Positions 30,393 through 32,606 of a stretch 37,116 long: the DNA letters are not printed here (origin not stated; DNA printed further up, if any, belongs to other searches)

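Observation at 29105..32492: Archaeal-type GatD/GatE amidotransferase in a bacterial gene context, encoded tail-to-tail with stop codons sharing one CTAG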

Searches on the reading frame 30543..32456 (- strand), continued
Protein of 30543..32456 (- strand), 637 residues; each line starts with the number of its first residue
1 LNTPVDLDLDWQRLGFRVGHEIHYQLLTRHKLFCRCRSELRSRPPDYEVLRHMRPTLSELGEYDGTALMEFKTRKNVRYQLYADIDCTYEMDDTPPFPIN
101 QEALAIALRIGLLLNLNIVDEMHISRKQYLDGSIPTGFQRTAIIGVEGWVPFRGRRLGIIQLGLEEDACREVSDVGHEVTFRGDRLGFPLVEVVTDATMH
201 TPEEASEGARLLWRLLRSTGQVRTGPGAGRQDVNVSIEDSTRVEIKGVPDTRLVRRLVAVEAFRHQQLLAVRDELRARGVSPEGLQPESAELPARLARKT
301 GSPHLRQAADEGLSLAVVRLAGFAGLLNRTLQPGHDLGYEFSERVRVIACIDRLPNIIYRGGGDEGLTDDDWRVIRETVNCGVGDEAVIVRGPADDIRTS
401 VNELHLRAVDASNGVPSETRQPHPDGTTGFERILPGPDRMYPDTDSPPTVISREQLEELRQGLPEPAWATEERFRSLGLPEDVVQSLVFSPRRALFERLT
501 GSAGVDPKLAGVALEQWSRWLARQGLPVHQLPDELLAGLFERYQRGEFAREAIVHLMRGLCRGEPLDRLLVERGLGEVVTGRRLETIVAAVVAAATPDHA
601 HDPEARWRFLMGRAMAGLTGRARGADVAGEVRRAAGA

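Call 16: search_solved_structures(query=window:30543-32456:-, show_alignments=2)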
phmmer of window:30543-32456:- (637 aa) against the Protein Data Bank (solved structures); distinct sequences matched with E-value up to 0.001: 8.
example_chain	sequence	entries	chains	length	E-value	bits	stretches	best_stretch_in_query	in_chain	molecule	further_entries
1zq1_C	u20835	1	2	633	9.4e-101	341.6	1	9-633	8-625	Glutamyl-tRNA(Gln) amidotransferase subunit E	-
2d6f_C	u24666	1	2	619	1.1e-97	331.5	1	9-627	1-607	Glutamyl-tRNA(Gln) amidotransferase subunit E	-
3kfu_F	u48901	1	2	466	1.4e-25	93.3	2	97-274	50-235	Aspartyl/glutamyl-tRNA(Asn/Gln) amidotransferase subunit B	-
3al0_B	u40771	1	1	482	1.1e-21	80.3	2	96-264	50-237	Aspartyl/glutamyl-tRNA(Asn/Gln) amidotransferase subunit B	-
3h0l_B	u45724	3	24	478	3.7e-20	75.4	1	99-265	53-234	Aspartyl/glutamyl-tRNA(Asn/Gln) amidotransferase subunit B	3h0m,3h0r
4wj3_B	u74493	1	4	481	2.2e-14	56.3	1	95-268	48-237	Aspartyl/glutamyl-tRNA(Asn/Gln) amidotransferase subunit B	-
2df4_B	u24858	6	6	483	7.7e-14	54.5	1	99-268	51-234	Aspartyl/glutamyl-tRNA(Asn/Gln) amidotransferase subunit B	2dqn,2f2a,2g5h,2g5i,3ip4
4n0h_B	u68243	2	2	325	2.3e-10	43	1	94-275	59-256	Glutamyl-tRNA(Gln) amidotransferase subunit B, mitochondrial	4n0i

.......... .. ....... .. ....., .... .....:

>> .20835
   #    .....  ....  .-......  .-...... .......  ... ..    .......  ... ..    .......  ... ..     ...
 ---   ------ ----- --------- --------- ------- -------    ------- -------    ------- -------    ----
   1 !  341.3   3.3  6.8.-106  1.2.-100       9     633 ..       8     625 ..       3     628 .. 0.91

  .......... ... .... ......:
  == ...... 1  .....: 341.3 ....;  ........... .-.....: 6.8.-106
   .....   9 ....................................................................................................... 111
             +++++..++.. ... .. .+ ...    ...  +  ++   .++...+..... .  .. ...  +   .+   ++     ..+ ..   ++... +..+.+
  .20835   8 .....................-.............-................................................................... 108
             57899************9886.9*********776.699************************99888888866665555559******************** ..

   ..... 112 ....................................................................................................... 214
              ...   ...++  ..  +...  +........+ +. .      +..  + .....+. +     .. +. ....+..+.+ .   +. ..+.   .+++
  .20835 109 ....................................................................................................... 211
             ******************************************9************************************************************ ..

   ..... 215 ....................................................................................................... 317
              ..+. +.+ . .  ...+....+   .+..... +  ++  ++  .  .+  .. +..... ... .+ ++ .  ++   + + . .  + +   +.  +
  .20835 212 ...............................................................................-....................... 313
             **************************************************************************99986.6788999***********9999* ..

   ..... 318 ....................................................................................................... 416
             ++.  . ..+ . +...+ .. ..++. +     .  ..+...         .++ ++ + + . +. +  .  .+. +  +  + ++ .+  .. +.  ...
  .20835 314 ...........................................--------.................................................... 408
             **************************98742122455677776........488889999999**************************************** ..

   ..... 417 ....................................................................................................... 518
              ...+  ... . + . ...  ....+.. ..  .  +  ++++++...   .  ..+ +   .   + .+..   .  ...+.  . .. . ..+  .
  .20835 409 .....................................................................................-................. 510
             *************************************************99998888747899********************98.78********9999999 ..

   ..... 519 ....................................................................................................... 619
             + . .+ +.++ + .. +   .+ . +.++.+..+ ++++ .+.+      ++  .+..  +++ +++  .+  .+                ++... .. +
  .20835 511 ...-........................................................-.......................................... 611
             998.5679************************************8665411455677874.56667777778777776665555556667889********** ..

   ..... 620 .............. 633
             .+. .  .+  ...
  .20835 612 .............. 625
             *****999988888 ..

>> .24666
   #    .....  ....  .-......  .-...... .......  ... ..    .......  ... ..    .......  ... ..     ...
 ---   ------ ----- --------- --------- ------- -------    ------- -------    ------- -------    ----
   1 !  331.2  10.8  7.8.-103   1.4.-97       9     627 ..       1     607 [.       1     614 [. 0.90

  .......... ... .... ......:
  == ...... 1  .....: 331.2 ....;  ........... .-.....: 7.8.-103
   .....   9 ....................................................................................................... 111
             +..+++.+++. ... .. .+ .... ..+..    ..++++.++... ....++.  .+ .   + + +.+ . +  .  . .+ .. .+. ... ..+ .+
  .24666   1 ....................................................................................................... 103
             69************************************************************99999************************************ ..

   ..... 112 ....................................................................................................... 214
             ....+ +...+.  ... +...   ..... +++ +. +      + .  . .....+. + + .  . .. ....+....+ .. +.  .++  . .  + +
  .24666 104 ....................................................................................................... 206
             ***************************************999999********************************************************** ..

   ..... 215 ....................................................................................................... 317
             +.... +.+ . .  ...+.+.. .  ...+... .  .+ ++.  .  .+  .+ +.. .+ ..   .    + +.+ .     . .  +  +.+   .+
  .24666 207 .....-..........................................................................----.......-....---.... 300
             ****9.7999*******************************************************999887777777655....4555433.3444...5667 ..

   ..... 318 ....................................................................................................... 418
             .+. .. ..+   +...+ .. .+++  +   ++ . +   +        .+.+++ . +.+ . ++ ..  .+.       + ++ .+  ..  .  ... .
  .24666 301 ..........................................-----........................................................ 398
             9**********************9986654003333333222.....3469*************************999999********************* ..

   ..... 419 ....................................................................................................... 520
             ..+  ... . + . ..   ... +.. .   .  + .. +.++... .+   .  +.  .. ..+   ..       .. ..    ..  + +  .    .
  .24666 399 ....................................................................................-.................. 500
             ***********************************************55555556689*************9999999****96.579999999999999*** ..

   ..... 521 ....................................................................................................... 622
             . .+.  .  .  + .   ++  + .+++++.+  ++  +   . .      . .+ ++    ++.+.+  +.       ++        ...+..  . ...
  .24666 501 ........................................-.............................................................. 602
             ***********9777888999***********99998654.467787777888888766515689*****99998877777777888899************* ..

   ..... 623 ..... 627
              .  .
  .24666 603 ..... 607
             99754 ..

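Call 24: find_encoding_contigs(protein=P0003, flank=6000, max_places=3)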
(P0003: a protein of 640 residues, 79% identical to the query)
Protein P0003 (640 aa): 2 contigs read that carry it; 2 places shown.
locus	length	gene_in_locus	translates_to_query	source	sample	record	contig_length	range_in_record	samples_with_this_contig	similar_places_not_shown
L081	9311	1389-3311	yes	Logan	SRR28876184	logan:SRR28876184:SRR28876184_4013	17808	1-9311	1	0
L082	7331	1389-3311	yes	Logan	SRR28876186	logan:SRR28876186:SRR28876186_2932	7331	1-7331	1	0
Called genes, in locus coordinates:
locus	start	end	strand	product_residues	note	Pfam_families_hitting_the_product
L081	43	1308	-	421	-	PF00932:LTD, PF13860:FlgD_ig (faint)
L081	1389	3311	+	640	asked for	PF02934:GatB_N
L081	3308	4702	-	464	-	PF18195:GatD_N, PF00710:Asparaginase, PF17763:Asparaginase_C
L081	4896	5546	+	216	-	PF00578:AhpC-TSA, PF08534:Redoxin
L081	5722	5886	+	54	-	-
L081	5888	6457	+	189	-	-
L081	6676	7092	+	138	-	PF01894:YjbQ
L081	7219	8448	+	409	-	PF00890:FAD_binding_2, PF01262:AlaDh_PNT_C (weak), PF01266:DAO, PF03486:HI0933_like, PF12831:FAD_oxidored, PF13450:NAD_binding_8, PF01266:DAO, PF22780:HI0933_like_1st, +4 more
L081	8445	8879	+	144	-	PF01986:DUF123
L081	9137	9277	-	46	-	-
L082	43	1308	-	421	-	PF00932:LTD, PF13860:FlgD_ig (faint)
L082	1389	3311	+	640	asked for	PF02934:GatB_N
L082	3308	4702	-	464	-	PF18195:GatD_N, PF00710:Asparaginase, PF17763:Asparaginase_C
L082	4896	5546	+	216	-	PF00578:AhpC-TSA, PF08534:Redoxin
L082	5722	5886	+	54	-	-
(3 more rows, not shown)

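Call 25: find_encoding_contigs(protein=P0004, flank=6000, max_places=3)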
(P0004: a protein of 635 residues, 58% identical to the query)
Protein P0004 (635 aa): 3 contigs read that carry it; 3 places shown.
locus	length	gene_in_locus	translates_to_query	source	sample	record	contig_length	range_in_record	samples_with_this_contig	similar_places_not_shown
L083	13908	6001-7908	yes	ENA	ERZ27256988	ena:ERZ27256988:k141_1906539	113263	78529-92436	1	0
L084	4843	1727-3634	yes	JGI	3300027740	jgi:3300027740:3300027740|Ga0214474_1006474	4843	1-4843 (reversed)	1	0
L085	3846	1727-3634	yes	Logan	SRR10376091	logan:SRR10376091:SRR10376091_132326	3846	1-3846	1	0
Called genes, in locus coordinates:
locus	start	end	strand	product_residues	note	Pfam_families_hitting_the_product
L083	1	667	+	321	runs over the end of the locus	-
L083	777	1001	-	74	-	-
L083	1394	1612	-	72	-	-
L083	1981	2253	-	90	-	-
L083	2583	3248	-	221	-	PF02517:Rce1-like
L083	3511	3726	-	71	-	PF18917:LiaI-LiaF-like_TM1, PF22570:LiaF-TM (weak)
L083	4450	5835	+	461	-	PF18195:GatD_N, PF00710:Asparaginase, PF17763:Asparaginase_C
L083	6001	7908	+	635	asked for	PF02934:GatB_N, PF02637:GatB_Yqey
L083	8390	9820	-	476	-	PF00404:Dockerin_1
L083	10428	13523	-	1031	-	PF00404:Dockerin_1 (faint)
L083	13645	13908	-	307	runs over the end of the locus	PF13585:CHU_C (weak), PF13860:FlgD_ig, PF18962:Por_Secre_tail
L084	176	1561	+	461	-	PF18195:GatD_N, PF00710:Asparaginase, PF17763:Asparaginase_C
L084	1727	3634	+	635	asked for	PF02934:GatB_N, PF02637:GatB_Yqey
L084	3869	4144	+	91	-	-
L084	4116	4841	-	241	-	?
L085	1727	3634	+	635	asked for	PF02934:GatB_N, PF02637:GatB_Yqey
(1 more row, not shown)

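Call 69: search_protein_families(library=pfam, proteins=[L074:2403-3416:+, L074:3758-5245:+, L074:473-2416:+], max_evalue=0.01)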
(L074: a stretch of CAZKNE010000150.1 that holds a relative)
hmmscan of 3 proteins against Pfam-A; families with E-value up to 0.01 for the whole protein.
L074:2403-3416:+ (337 aa): 2 families
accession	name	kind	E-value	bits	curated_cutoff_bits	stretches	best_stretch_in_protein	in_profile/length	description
PF04055.27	Radical_SAM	-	7.5e-17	62.4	29.5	1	65-218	2-161/166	Radical SAM superfamily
PF13186.11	SPASM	-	8.8e-12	45.6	21.5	1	247-312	1-66/67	Iron-sulfur cluster-binding domain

L074:3758-5245:+ (495 aa): 2 families
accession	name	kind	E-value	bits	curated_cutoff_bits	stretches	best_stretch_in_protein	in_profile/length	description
PF00669.25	Flagellin_N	-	2e-18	67.2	26.6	1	2-137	2-137/139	Bacterial flagellin N-terminal helical region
PF00700.27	Flagellin_C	-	2.7e-12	47.3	23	1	409-488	2-81/86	Bacterial flagellin C-terminal helical region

L074:473-2416:+ (647 aa): 2 families
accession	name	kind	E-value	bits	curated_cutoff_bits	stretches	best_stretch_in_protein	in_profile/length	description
PF02934.20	GatB_N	-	5.3e-50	170.6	23.4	1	18-461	3-277/277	GatB/GatE catalytic domain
PF02637.23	GatB_Yqey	-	1.2e-12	48.4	27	1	499-639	2-147/148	GatB domain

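Call 91: predict_structure(alignment_id=A5)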
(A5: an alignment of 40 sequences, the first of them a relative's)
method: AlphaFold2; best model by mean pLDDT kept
length: 637 residues; sequences in the alignment: 40
mean_pLDDT: 90.0   pTM: 0.85
mean pLDDT of the five models: 90.0, 89.6, 88.9, 88.3, 87.8
residues with pLDDT >= 90: 461; 70-90: 132; 50-70: 40; < 50: 4
segments of 3 or more residues with pLDDT < 50: 1-4
pLDDT, mean of each block of 10 residues (from residue 1): 63 97 95 89 90 60 72 86 80 70 97 97 78 66 96 96 92 91 91 97 95 93 87 96 92 92 98 97 93 93 95 97 97 95 95 94 93 95 96 94 96 96 93 80 81 94 92 95 93 94 92 95 94 95 94 95 94 89 91 73 83 89 91 78
secondary structure, 60 per line:
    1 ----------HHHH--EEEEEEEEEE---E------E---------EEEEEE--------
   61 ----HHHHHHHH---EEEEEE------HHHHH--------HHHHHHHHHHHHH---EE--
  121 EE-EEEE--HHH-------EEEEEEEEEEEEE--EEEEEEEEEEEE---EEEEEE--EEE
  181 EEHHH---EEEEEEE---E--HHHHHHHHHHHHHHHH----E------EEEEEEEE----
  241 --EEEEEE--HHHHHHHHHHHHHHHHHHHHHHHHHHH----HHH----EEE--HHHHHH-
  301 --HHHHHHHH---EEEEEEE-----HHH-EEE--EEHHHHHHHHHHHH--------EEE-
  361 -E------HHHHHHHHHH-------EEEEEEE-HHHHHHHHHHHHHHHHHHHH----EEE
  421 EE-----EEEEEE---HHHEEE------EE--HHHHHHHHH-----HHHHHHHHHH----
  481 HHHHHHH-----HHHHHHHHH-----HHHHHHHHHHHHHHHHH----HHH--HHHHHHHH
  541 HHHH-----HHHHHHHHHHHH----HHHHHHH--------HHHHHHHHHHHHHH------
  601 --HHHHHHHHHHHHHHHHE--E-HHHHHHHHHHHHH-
elements in order: H11-14 E17-26 E47-52 H65-72 E76-81 H88-92 H101-113 E124-127 E140-152 E155-166 E170-175 E178-182 E189-195 H202-217 E229-236 E243-248 H251-277 E289-291 H294-299 H303-310 E314-320 E330-332 H337-348 E357-359 H369-378 E386-392 H394-413 E418-422 E428-433 E440-442 H453-461 H467-476 H481-487 H493-501 H507-523 H533-544 H550-561 H566-572 H581-594 H603-618 H624-636

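Call 93: fold_search(model_id=the predicted structure, library=pdb)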
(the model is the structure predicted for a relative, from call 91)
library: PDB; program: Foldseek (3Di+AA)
matches with E <= 10: 303; with E <= 0.001: 17
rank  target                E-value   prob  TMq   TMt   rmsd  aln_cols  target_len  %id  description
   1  1zq1_C                9.2e-49  1.00  0.68  0.84   4.1       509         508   38  Structure of GatDE tRNA-Dependent Amidotransferase from Pyrococcus abyssi (released 2005-10-18)
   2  2d6f_D                4.2e-46  1.00  0.66  0.79   5.3       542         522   36  Crystal structure of Glu-tRNA(Gln) amidotransferase in the complex with tRNA(Gln) (released 2006-07-11)
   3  2d6f_C                2.1e-44  1.00  0.63  0.80   5.1       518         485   36  Crystal structure of Glu-tRNA(Gln) amidotransferase in the complex with tRNA(Gln) (released 2006-07-11)
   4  9a6e_A                2.4e-25  1.00  0.58  0.75   5.2       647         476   17  Integrative model of GATB-SUCD by crosslinking MS and deep learning (released 2024-09-18)
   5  3kfu_I                9.9e-25  1.00  0.51  0.71   7.8       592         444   20  Crystal structure of the transamidosome (released 2010-08-25)
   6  3ip4_B                2.9e-24  1.00  0.55  0.70   7.5       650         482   17  The high resolution structure of GatCAB (released 2009-11-24)
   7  3kfu_F                3.4e-24  1.00  0.54  0.75   8.5       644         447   18  Crystal structure of the transamidosome (released 2010-08-25)
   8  3h0l_B                1.1e-21  1.00  0.50  0.75   5.9       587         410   19  Structure of trna-dependent amidotransferase gatcab from aquifex aeolicus (released 2009-07-21)
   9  2g5i_B                1.9e-21  1.00  0.52  0.79   6.1       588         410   18  Structure of tRNA-Dependent Amidotransferase GatCAB complexed with ADP-AlF4 (released 2006-07-18)
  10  3al0_B                3.2e-21  1.00  0.50  0.64   7.4       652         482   20  Crystal structure of the glutamine transamidosome from Thermotoga maritima in the glutamylation state. (released 2010-09-29)
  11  2f2a_B                1.9e-20  1.00  0.51  0.76   8.0       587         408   18  Structure of tRNA-Dependent Amidotransferase GatCAB complexed with Gln (released 2006-07-18)
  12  2dqn_B                4.1e-20  1.00  0.49  0.75   8.9       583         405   17  Structure of tRNA-Dependent Amidotransferase GatCAB complexed with Asn (released 2006-07-18)
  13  4wj3_B                6.5e-20  1.00  0.54  0.73   8.0       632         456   18  Crystal structure of the asparagine transamidosome from Pseudomonas aeruginosa (released 2014-12-31)
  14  2g5h_B                1.9e-19  1.00  0.48  0.75   8.0       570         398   17  Structure of tRNA-Dependent Amidotransferase GatCAB (released 2006-07-18)
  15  2df4_B                3.2e-19  1.00  0.46  0.72   9.8       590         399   17  Structure of tRNA-Dependent Amidotransferase GatCAB complexed with Mn2+ (released 2006-07-18)
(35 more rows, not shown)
